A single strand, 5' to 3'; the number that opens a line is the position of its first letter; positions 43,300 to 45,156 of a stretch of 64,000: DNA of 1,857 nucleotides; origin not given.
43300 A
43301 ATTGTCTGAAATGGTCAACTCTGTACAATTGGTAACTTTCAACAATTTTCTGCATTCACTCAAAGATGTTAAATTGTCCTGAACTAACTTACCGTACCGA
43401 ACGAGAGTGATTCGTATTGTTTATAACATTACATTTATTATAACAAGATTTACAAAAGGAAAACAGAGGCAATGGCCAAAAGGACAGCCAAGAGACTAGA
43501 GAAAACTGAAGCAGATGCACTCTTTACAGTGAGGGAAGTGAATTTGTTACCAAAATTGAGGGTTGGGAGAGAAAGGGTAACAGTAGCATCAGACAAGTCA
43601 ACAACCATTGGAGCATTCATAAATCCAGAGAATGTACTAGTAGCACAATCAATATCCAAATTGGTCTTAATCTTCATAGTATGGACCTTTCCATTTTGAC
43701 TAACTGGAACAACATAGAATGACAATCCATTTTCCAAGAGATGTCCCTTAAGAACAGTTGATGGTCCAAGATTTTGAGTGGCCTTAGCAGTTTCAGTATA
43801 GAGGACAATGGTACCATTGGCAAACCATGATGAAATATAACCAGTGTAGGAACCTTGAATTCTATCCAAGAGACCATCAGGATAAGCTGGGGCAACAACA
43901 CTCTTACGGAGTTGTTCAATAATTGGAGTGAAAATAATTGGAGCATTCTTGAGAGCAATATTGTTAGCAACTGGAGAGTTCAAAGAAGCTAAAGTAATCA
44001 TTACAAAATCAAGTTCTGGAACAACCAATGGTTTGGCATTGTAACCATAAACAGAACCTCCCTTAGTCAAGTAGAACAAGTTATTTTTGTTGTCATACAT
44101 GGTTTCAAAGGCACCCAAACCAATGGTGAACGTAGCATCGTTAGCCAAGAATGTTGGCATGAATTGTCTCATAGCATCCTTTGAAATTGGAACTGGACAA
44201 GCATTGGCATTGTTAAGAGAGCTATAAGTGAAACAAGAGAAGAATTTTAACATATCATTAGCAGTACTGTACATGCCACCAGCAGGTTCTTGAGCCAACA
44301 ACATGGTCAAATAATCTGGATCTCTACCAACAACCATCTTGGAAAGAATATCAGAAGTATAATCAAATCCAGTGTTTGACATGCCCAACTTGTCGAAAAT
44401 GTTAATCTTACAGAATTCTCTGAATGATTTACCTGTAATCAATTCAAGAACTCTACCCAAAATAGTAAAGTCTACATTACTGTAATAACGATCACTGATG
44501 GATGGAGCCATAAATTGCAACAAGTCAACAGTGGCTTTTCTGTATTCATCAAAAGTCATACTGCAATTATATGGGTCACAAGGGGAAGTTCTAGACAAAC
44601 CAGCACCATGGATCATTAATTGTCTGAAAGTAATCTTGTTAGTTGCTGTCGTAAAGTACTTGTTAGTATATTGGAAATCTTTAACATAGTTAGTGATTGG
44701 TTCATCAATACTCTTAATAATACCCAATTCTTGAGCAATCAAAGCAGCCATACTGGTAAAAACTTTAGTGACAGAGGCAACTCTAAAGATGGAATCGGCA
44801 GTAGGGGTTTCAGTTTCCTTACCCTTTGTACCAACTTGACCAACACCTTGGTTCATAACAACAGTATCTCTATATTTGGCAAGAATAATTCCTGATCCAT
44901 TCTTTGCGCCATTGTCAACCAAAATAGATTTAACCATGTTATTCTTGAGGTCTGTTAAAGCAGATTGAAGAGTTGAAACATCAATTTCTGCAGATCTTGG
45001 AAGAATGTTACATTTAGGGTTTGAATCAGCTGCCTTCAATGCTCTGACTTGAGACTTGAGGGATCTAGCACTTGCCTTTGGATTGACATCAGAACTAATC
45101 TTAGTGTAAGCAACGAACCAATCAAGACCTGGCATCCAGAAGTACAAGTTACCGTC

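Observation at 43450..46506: Secreted, probably GPI-anchored tandem beta-lactamase-fold protein whose first domain carries Asp in place of the catalytic Ser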

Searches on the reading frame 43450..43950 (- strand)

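Call 20: search_protein_families(library=pfam, proteins=[window:43450-43950:-], max_evalue=1)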
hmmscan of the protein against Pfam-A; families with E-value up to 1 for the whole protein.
window:43450-43950:- (166 aa): 1 family
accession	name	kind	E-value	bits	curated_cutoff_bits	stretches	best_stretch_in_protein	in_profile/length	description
PF13944.12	Calycin_like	-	0.11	13.2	30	0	67-115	86-117/124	Calycin-like beta-barrel domain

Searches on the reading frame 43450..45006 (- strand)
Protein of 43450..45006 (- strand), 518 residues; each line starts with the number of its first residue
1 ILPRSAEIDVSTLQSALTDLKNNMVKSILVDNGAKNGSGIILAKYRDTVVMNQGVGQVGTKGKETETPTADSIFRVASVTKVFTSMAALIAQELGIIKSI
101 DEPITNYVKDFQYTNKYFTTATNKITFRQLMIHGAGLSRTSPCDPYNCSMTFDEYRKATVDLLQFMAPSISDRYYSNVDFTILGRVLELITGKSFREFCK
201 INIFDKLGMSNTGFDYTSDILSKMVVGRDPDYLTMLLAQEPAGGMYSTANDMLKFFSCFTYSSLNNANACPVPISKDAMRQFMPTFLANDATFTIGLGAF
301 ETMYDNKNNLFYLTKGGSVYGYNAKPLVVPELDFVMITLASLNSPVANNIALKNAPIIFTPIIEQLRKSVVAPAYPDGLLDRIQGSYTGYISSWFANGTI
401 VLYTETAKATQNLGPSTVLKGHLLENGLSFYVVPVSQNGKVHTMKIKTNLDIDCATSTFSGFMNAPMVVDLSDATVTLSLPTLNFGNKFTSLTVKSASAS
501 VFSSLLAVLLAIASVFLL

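Call 20: search_protein_families(library=pfam, proteins=[window:43450-45006:-], max_evalue=1)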
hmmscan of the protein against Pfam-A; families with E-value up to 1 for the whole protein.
window:43450-45006:- (518 aa): 2 families
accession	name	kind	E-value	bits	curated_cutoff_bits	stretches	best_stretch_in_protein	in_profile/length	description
PF00144.29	Beta-lactamase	-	2.8e-34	119.2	27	1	46-346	23-314/329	Beta-lactamase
PF11019.14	DUF2608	-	0.092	12.7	22.6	1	80-156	65-142/244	Protein of unknown function (DUF2608)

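Call 66: predict_structure(alignment_id=A2)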
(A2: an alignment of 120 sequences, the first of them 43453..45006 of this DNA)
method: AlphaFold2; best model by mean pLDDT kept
length: 518 residues; sequences in the alignment: 120
mean_pLDDT: 89.9   pTM: 0.88
mean pLDDT of the five models: 89.9, 89.4, 88.7, 88.4, 87.7
residues with pLDDT >= 90: 353; 70-90: 133; 50-70: 29; < 50: 3
segments of 3 or more residues with pLDDT < 50: 496-498
pLDDT, mean of each block of 10 residues (from residue 1): 82 95 92 79 96 87 81 97 97 97 95 82 86 95 89 90 90 93 97 98 98 96 87 86 97 97 84 92 86 90 93 95 96 97 92 94 92 92 95 91 85 78 92 95 91 83 93 94 89 60 67 75
secondary structure, 60 per line:
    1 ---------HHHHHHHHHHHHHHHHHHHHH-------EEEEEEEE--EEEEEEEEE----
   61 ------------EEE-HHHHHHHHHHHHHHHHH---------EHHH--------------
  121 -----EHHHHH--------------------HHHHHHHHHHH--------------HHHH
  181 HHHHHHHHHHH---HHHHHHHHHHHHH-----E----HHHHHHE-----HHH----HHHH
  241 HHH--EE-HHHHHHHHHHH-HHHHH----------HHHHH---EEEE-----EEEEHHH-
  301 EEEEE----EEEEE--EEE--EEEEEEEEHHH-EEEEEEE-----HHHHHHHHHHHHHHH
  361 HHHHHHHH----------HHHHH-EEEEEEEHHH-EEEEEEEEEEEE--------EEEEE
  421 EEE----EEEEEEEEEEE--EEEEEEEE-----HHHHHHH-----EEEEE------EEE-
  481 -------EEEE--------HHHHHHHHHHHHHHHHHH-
elements in order: H10-30 E38-45 E48-56 E73-75 H77-93 H127-131 H152-162 H177-191 H195-207 H218-223 H237-243 H249-259 H261-265 H276-280 E284-287 E293-296 E301-305 E310-314 E317-319 E322-329 E334-340 H346-368 H379-383 E385-391 E396-407 E416-423 E428-438 E441-448 H454-460 E466-470 E477-479 E488-491 H500-517

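Call 68: fold_search(model_id=the predicted structure, library=pdb)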
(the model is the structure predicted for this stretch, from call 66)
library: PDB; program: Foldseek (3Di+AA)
matches with E <= 10: 1294; with E <= 0.001: 589
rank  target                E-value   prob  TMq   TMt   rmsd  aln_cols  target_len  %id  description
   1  2qmi_A                1.7e-21  1.00  0.52  0.59  16.5       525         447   17  Structure of the octameric penicillin-binding protein homologue from Pyrococcus abyssi (released 2008-07-22)
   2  9sn1                  3.2e-21  1.00  0.56  0.44  16.3       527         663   18  Lip3 DL-peptidase in the apo-state (released 2026-02-18)
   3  2qmi_C                4.1e-21  1.00  0.53  0.61  16.7       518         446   16  Structure of the octameric penicillin-binding protein homologue from Pyrococcus abyssi (released 2008-07-22)
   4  7spn_A                4.6e-21  1.00  0.54  0.60  17.3       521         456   18  Crystal structure of IS11, a thermophilic esterase (released 2022-08-24)
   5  7spn_B                4.7e-20  1.00  0.53  0.60  17.3       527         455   18  Crystal structure of IS11, a thermophilic esterase (released 2022-08-24)
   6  4u0t_E                3.4e-18  1.00  0.53  0.76   4.3       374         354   18  Crystal structure of ADC-7 beta-lactamase (released 2014-11-19)
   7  1ikg                  3.9e-18  1.00  0.54  0.78   4.2       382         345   19  MICHAELIS COMPLEX OF STREPTOMYCES R61 DD-PEPTIDASE WITH A SPECIFIC PEPTIDOGLYCAN SUBSTRATE FRAGMENT (released 2002-09-11)
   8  6pwl_D                3.9e-18  1.00  0.54  0.76   4.4       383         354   19  ADC-7 in complex with boronic acid transition state inhibitor LP06 (released 2020-10-21)
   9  1hvb                  5.4e-18  1.00  0.53  0.78   4.2       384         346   19  CRYSTAL STRUCTURE OF STREPTOMYCES R61 DD-PEPTIDASE COMPLEXED WITH A NOVEL CEPHALOSPORIN ANALOG OF CELL WALL PEPTIDOGLYCA (released 2001-02-07)
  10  8fqv_A                6.0e-18  1.00  0.53  0.75   4.6       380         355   19  apo ADC-30 beta-lactamase (released 2023-07-05)
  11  7mqn_A                6.3e-18  1.00  0.53  0.76   4.4       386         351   18  Crystal structure of class C beta lactamase from Rhodobacter sphaeroides (released 2021-05-19)
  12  8fqw_A                6.6e-18  1.00  0.54  0.76   4.6       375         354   19  ADC-30 in complex with boronic acid transition state inhibitor MB076 (released 2023-07-05)
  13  3ozh                  7.4e-18  1.00  0.56  0.80   3.6       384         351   20  Crystal Structure of Beta-Lactamase/D-alanine Carboxypeptidase from Yersinia pestis (released 2010-10-20)
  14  9s7k_A                1.0e-17  1.00  0.55  0.81   4.0       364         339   20  INCYPRO crosslinked dimer of the D-stereospecific hydrolase dHy1 (released 2026-04-01)
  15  6tzf_C                1.1e-17  1.00  0.53  0.75   4.3       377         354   19  ADC-7 in complex with boronic acid transition state inhibitor S17079 (released 2020-06-24)
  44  6ksv_A                3.7e-17  1.00  0.50  0.60  17.1       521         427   15  Crystal structure of SurE with D-Leu (released 2020-06-24)
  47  6ksv_B                4.1e-17  1.00  0.50  0.61  17.4       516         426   15  Crystal structure of SurE with D-Leu (released 2020-06-24)
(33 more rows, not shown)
